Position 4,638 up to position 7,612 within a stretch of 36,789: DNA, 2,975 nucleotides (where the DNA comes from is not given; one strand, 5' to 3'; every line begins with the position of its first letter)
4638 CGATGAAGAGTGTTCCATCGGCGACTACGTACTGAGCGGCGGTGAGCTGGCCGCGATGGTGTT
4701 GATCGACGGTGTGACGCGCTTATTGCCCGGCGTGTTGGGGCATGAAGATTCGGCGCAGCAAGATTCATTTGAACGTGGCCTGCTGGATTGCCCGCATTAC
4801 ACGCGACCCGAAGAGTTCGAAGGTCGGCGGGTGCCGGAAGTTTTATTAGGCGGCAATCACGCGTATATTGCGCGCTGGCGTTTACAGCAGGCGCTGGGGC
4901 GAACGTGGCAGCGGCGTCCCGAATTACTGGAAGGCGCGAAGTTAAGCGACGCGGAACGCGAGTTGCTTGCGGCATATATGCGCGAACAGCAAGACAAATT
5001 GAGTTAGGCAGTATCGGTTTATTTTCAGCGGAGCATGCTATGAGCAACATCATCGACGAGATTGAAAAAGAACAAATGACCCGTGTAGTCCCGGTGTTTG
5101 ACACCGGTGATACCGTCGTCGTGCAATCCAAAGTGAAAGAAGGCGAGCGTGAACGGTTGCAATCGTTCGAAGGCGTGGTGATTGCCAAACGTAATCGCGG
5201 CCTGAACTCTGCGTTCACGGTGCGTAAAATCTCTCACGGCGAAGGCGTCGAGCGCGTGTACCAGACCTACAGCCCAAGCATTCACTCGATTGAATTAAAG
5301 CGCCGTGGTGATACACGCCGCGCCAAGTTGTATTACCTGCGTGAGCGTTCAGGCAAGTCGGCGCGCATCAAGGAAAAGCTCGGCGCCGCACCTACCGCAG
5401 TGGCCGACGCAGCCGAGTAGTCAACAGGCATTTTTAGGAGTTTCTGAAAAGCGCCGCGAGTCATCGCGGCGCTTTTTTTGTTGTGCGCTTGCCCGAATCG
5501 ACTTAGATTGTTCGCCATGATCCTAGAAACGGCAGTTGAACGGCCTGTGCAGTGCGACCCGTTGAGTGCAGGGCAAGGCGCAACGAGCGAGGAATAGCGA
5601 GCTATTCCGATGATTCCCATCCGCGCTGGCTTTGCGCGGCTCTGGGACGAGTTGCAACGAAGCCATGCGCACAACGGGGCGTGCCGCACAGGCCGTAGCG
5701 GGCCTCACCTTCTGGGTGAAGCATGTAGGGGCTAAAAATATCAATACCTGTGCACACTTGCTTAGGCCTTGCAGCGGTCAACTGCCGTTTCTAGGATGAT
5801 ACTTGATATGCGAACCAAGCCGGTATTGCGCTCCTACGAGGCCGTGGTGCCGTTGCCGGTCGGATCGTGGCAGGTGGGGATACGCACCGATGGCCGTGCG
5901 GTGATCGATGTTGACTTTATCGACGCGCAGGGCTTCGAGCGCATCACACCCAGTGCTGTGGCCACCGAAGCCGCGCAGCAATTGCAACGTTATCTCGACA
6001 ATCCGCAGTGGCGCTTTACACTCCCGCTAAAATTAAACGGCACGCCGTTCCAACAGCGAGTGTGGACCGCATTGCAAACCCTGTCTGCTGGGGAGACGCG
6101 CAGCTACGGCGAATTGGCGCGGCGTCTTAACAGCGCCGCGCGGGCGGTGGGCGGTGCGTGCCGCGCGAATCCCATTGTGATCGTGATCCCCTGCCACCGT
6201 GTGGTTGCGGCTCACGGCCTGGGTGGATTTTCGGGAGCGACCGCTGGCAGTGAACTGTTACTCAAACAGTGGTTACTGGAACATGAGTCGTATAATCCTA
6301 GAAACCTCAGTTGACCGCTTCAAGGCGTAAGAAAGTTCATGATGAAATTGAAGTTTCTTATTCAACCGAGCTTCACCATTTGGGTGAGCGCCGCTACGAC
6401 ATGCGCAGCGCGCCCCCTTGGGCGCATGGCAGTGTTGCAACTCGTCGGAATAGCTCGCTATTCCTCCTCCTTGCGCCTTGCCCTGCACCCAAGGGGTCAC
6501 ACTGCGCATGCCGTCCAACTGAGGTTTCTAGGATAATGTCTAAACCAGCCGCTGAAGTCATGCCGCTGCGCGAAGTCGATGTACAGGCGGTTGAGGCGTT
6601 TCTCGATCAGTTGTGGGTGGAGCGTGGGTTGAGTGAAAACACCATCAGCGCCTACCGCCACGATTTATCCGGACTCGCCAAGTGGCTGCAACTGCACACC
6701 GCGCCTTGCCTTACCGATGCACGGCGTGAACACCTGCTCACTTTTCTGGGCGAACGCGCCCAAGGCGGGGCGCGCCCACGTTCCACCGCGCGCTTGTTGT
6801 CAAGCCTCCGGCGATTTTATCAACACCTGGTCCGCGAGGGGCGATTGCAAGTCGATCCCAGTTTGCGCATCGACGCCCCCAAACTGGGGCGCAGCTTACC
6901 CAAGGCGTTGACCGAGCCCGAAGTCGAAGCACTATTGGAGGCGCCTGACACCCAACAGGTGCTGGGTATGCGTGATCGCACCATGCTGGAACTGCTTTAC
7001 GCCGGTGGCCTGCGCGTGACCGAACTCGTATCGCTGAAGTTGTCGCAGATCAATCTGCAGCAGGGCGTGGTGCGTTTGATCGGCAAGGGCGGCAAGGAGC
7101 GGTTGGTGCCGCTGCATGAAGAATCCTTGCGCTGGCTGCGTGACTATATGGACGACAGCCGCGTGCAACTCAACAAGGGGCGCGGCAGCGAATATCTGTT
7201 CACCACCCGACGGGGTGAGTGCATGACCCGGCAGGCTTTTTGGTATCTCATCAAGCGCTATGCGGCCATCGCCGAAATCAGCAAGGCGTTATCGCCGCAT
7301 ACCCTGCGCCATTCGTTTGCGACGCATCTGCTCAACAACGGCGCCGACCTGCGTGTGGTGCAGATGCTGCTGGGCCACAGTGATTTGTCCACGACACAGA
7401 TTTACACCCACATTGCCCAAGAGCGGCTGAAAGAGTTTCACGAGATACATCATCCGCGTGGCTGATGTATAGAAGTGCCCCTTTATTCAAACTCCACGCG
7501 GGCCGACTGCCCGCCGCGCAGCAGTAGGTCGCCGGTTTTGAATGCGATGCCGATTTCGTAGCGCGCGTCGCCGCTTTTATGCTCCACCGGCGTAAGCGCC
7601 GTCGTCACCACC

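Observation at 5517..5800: Unannotated MITE-like element family: three copies with perfect terminal inverted repeats and 5-bp target-site duplications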

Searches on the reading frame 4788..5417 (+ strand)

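Call 20: search_protein_families(library=ncbifam, proteins=[window:4788-5417:+])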
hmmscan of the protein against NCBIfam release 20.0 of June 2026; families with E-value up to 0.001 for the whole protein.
window:4788-5417:+ (210 aa): 1 family
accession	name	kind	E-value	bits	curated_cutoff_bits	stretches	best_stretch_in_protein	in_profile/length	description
TIGR01024.1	rplS_bact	equivalog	1.7e-46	157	90.7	1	87-197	2-113/114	50S ribosomal protein L19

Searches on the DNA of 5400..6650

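Call 16: search_rna_families(source=window, start=5400, end=6650, threshold=evalue, max_evalue=1)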
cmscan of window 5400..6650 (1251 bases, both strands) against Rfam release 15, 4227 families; matches with E-value up to 1: 4.
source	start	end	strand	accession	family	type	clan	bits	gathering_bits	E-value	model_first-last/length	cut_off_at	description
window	5446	5525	-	RF00512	Leu_leader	Cis-reg; leader;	-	23.8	50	0.028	1-148/148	no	Leucine operon leader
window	5418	5480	+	RF02871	ncS54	Gene; sRNA;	-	22.9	43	0.016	1-79/79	no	Burkholderia sRNA 54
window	5450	5473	-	RF02871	ncS54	Gene; sRNA;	-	17.7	43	0.51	49-72/79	no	Burkholderia sRNA 54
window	5447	5533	-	RF02602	BASRCI414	Gene; sRNA;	-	17.2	270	0.17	1-229/229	no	Brucella sRNA CI414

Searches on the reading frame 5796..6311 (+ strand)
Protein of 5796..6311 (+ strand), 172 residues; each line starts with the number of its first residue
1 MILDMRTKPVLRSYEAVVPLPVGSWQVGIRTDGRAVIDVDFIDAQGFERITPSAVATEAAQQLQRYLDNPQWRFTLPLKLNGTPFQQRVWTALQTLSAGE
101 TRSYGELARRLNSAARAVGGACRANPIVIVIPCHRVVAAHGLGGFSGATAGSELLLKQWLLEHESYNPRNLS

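Call 20: search_protein_families(library=ncbifam, proteins=[window:5796-6311:+])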
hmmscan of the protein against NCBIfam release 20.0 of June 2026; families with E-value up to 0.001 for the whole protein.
window:5796-6311:+ (172 aa): 5 families
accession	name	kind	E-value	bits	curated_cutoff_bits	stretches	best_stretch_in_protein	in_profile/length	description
TIGR00589.1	ogt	superfamily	2.2e-27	94.9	46.4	1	83-164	1-80/80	methylated-DNA--[protein]-cysteine S-methyltransferase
NF011964.0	PRK15435.1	equivalog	2.6e-24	85.9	345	1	59-153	245-339/354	bifunctional DNA-binding transcriptional regulator/O6-methylguanine-DNA methyltransferase Ada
NF007626.0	PRK10286.1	equivalog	9.5e-23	81.1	192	1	38-166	43-168/171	methylated-DNA--[protein]-cysteine S-methyltransferase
NF041132.1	DNA_protcyst_Mta_Thcoc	equivalog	2.3e-17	63.3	250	1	82-156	90-165/169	methylated-DNA--protein-cysteine methyltransferase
NF003022.0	PRK03887.1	equivalog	2.7e-16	59.9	164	1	82-156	90-165/175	methylated-DNA--protein-cysteine methyltransferase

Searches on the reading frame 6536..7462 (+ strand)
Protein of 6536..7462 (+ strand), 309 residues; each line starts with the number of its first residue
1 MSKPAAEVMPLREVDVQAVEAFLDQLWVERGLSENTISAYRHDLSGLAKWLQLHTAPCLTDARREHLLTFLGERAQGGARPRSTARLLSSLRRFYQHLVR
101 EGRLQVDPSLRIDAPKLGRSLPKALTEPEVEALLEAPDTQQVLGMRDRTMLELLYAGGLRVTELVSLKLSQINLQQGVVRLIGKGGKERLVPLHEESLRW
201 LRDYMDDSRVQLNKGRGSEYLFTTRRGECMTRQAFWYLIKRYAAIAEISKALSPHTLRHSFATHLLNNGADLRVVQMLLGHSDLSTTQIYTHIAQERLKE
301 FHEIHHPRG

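Call 20: search_protein_families(library=ncbifam, proteins=[window:6536-7462:+])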
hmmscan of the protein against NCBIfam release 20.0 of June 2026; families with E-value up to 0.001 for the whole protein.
window:6536-7462:+ (309 aa): 13 families
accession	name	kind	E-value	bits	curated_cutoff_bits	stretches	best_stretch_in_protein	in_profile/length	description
NF001399.0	PRK00283.1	subfamily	8.9e-122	406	279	1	15-309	5-299/300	tyrosine recombinase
TIGR02225.1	recomb_XerD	equivalog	1e-113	379.5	329.6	1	21-308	2-289/290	site-specific tyrosine recombinase XerD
TIGR02224.1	recomb_XerC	equivalog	8.9e-92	307.6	335.15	1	20-308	1-292/295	tyrosine recombinase XerC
NF040815.2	recomb_XerA_Arch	equivalog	6.1e-68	229.2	220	1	20-300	1-261/263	site-specific tyrosine recombinase/integron integrase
NF002331.0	PRK01287.1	subfamily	3.2e-63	213.9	371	1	17-307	28-326/365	site-specific tyrosine recombinase XerC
TIGR02249.1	integrase_gron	subfamily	4.7e-40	137.9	265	2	231-296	238-303/315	integron integrase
NF003462.0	PRK05084.1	equivalog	3e-31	108.5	267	1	146-300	196-351/360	tyrosine recombinase XerS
NF011946.0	PRK15417.1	equivalog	1.1e-24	87.3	435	2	226-295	248-317/337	integron integrase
NF007370.0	PRK09870.1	subfamily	9.4e-23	80.9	221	1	124-297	12-183/200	tyrosine-type DNA invertase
NF007371.0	PRK09871.1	subfamily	2.8e-17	62.9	222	1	124-299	6-180/198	tyrosine-type DNA invertase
NF002685.0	PRK02436.1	equivalog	1.1e-08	35.2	178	1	25-286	7-239/245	site-specific tyrosine recombinase XerD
NF040693.1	recomb_GmtY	equivalog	1.4e-07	31.1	340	1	202-298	337-437/441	gamma-mobile-trio recombinase GmtY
NF041502.1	integrase_1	equivalog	0.00028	19.8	350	1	252-302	319-369/484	site-specific integrase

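Call 21: find_homologous_proteins(query=window:6536-7462:+, max_evalue=1e-60)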
Query window:6536-7462:+ (309 aa): 8000 proteins with E <= 1e-60 among 8000 candidates; the best 120 are listed.
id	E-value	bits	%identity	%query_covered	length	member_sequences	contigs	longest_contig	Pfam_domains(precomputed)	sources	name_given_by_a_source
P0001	6.5e-185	631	94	100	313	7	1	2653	PF13495.13,PF00589.28,PF02899.24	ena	-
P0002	1.4e-182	624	92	100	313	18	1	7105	PF13495.13,PF00589.28,PF02899.24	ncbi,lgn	-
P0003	6.8e-182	621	91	100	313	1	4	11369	PF13495.13,PF00589.28,PF02899.24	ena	-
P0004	1.1e-181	621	91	100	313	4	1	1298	PF13495.13,PF00589.28,PF02899.24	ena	-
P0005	9.1e-179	611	91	99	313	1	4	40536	PF13495.13,PF00589.28,PF02899.24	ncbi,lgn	-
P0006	3.0e-170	583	86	100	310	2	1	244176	PF13495.13,PF00589.28,PF02899.24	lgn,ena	-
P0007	2.6e-155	534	80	97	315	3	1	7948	PF13495.13,PF00589.28,PF02899.24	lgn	-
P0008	6.3e-154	530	77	100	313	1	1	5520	PF13495.13,PF00589.28,PF02899.24,PF22823.3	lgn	-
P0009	4.2e-152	524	81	97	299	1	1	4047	PF00589.28,PF02899.24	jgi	jgi:integrase/recombinase XerD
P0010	2.2e-149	515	79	97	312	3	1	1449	PF13495.13,PF00589.28,PF02899.24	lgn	-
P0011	2.8e-147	508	78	97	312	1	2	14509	PF00589.28,PF02899.24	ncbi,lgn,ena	-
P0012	1.7e-146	505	77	97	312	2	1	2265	PF13495.13,PF00589.28,PF02899.24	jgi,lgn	jgi:integrase/recombinase XerD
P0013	1.7e-142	492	75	97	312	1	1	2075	PF00589.28,PF02899.24,PF22823.3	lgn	-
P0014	9.2e-137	473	73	95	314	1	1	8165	PF00589.28,PF02899.24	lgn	-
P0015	2.4e-135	469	71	95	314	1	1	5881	PF13495.13,PF00589.28,PF02899.24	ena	-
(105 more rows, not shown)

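Call 23: find_encoding_contigs(protein=P0005, flank=3000, max_places=3)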
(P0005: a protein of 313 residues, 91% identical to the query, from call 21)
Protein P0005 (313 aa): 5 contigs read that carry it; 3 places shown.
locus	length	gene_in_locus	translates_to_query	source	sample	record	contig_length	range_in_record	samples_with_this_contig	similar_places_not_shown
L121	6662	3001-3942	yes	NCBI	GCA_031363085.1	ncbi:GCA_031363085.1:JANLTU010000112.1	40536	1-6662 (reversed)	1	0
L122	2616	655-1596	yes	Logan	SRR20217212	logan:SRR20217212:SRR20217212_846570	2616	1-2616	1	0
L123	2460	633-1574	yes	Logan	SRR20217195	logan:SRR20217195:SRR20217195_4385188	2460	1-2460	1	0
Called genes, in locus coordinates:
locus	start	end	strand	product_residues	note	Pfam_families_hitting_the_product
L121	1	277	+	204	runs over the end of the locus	PF13650:Asp_protease_2, PF13975:gag-asp_proteas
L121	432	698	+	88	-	PF00886:Ribosomal_S16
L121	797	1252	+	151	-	PF01782:RimM, PF05239:PRC, PF24986:PRC_RimM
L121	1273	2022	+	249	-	PF01746:tRNA_m1G_MT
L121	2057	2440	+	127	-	PF01245:Ribosomal_L19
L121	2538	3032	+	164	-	PF01035:DNA_binding_1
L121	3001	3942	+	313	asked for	PF02899:Phage_int_SAM_1, PF13495:Phage_int_SAM_4 (faint), PF00589:Phage_integrase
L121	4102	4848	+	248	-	PF10411:DsbC_N, PF13098:Thioredoxin_2, PF13462:Thioredoxin_4 (faint), PF01323:DSBA (faint)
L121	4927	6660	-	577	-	?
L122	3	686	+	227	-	?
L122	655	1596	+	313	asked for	PF02899:Phage_int_SAM_1, PF13495:Phage_int_SAM_4 (faint), PF00589:Phage_integrase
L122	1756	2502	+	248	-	PF10411:DsbC_N, PF13098:Thioredoxin_2, PF13462:Thioredoxin_4 (faint), PF01323:DSBA (faint)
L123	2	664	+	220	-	?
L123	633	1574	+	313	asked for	PF02899:Phage_int_SAM_1, PF13495:Phage_int_SAM_4 (faint), PF00589:Phage_integrase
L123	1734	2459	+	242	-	?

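Call 24: find_encoding_contigs(protein=P0006, flank=3000, max_places=3)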
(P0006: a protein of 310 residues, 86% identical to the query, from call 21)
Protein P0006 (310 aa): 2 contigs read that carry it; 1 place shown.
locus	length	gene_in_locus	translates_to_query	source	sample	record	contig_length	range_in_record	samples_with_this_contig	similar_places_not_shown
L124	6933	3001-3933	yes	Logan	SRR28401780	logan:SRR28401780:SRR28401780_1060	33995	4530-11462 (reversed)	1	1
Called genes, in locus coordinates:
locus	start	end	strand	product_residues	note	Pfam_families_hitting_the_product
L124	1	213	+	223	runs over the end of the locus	PF13650:Asp_protease_2, PF13975:gag-asp_proteas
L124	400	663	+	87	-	PF00886:Ribosomal_S16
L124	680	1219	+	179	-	PF01782:RimM, PF05239:PRC, PF24986:PRC_RimM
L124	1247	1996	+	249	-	PF01746:tRNA_m1G_MT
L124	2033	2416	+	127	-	PF01245:Ribosomal_L19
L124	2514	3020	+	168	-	PF01035:DNA_binding_1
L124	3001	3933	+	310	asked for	PF02899:Phage_int_SAM_1, PF13495:Phage_int_SAM_4 (faint), PF00589:Phage_integrase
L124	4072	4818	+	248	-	PF10411:DsbC_N, PF13098:Thioredoxin_2, PF13462:Thioredoxin_4 (faint), PF01323:DSBA (faint)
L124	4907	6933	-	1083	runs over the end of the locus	PF00580:UvrD-helicase, PF13245:AAA_19 (weak), PF13361:UvrD_C, PF13538:UvrD_C_2 (faint), PF12705:PDDEXK_1 (weak)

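Call 25: find_encoding_contigs(protein=P0003, flank=3000, max_places=3)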
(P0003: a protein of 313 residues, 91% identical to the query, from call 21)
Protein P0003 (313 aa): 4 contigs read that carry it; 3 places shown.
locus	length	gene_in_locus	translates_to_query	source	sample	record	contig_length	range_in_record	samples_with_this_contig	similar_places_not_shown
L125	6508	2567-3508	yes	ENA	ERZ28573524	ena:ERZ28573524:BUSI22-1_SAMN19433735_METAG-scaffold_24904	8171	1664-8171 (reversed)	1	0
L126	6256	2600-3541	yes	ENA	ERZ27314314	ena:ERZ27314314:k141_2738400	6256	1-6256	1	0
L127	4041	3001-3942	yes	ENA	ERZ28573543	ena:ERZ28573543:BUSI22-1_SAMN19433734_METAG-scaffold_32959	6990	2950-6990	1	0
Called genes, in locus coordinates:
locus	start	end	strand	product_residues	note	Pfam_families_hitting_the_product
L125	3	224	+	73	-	?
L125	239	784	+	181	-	PF01782:RimM, PF05239:PRC, PF24986:PRC_RimM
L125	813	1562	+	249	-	PF01746:tRNA_m1G_MT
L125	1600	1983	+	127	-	PF01245:Ribosomal_L19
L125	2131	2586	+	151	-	PF01035:DNA_binding_1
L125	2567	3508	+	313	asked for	PF02899:Phage_int_SAM_1, PF13495:Phage_int_SAM_4 (faint), PF00589:Phage_integrase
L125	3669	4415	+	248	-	PF10411:DsbC_N, PF13098:Thioredoxin_2, PF13462:Thioredoxin_4 (faint), PF01323:DSBA (faint)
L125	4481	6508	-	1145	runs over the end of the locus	PF00580:UvrD-helicase, PF13245:AAA_19, PF00580:UvrD-helicase, PF13361:UvrD_C, PF13538:UvrD_C_2 (faint), PF12705:PDDEXK_1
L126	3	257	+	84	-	?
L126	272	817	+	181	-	PF01782:RimM, PF05239:PRC, PF24986:PRC_RimM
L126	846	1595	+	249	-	PF01746:tRNA_m1G_MT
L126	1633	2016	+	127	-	PF01245:Ribosomal_L19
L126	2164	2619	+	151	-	PF01035:DNA_binding_1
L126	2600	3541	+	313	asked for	PF02899:Phage_int_SAM_1, PF13495:Phage_int_SAM_4 (faint), PF00589:Phage_integrase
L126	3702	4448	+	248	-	PF10411:DsbC_N, PF13098:Thioredoxin_2, PF13462:Thioredoxin_4 (faint), PF01323:DSBA (faint)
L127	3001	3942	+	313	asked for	PF02899:Phage_int_SAM_1, PF13495:Phage_int_SAM_4 (faint), PF00589:Phage_integrase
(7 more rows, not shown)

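Call 65: find_encoding_contigs(protein=P0001, flank=2000, max_places=4)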
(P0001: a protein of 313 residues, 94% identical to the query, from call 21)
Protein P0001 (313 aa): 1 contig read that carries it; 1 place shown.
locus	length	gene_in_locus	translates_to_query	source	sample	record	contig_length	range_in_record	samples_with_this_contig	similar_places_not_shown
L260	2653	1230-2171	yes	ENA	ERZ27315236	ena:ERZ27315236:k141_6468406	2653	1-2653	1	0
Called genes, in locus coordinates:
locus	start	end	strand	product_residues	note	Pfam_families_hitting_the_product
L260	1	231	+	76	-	?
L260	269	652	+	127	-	PF01245:Ribosomal_L19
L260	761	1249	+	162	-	PF01035:DNA_binding_1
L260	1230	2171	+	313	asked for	PF02899:Phage_int_SAM_1, PF13495:Phage_int_SAM_4 (faint), PF00589:Phage_integrase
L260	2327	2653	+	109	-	?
